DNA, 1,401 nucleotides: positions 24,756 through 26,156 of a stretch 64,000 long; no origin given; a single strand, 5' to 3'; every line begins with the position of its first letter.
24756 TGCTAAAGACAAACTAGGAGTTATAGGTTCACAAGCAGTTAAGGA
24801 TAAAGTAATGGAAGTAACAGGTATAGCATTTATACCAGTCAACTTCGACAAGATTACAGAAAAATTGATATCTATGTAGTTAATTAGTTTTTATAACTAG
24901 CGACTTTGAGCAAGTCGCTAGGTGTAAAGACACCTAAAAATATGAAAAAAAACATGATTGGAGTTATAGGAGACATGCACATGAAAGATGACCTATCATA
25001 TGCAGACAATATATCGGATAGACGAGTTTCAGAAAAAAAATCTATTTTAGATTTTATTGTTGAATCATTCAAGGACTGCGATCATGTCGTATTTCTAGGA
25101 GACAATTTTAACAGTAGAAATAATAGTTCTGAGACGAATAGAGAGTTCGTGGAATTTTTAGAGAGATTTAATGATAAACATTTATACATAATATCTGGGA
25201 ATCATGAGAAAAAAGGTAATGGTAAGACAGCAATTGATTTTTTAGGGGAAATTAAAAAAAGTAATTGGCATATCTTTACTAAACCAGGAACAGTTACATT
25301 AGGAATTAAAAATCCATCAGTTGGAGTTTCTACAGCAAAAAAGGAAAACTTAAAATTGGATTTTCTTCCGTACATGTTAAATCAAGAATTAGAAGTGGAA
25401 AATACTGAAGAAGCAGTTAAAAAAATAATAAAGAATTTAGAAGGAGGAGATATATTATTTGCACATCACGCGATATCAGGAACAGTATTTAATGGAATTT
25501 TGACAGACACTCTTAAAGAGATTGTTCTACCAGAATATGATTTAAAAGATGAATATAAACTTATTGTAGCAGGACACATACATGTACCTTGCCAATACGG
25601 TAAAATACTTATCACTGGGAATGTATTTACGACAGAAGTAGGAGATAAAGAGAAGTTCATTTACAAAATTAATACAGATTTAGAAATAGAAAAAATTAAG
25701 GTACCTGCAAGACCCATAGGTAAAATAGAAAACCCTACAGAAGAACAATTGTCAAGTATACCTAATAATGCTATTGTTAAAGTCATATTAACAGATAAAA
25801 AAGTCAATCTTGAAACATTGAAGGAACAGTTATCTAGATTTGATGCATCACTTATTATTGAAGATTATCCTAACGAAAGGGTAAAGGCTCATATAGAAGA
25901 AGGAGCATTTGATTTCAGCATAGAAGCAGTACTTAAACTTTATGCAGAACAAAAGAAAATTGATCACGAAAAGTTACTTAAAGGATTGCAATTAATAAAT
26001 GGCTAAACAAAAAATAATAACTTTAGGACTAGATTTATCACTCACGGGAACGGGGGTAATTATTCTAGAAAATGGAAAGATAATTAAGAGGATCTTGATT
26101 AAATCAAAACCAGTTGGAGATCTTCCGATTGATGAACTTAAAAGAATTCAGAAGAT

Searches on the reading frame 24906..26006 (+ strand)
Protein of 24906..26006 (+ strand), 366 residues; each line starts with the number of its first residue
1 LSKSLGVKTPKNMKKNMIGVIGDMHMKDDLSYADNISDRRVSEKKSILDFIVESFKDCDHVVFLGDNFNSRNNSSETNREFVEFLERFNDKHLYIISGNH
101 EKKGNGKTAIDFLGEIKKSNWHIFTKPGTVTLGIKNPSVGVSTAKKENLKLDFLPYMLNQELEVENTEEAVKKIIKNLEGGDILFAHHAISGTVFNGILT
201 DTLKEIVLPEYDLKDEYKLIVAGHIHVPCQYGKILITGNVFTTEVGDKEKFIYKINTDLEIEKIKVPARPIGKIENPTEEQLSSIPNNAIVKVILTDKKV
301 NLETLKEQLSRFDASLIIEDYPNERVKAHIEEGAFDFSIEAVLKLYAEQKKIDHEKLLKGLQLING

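Call 8: search_protein_families(library=phrogs, proteins=[window:24906-26006:+], max_evalue=0.001)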
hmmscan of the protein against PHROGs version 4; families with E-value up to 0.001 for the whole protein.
window:24906-26006:+ (366 aa): 3 families
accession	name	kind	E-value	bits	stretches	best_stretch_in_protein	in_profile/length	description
phrog_100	-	DNA, RNA and nucleotide metabolism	8.4e-26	91.7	1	8-353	21-357/989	SbcD-like subunit of palindrome specific endonuclease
phrog_1649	-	other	7.9e-13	48.7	1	7-234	27-260/308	metallo-phosphoesterase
phrog_547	-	other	2.2e-05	24.7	1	10-106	23-115/245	phosphoesterase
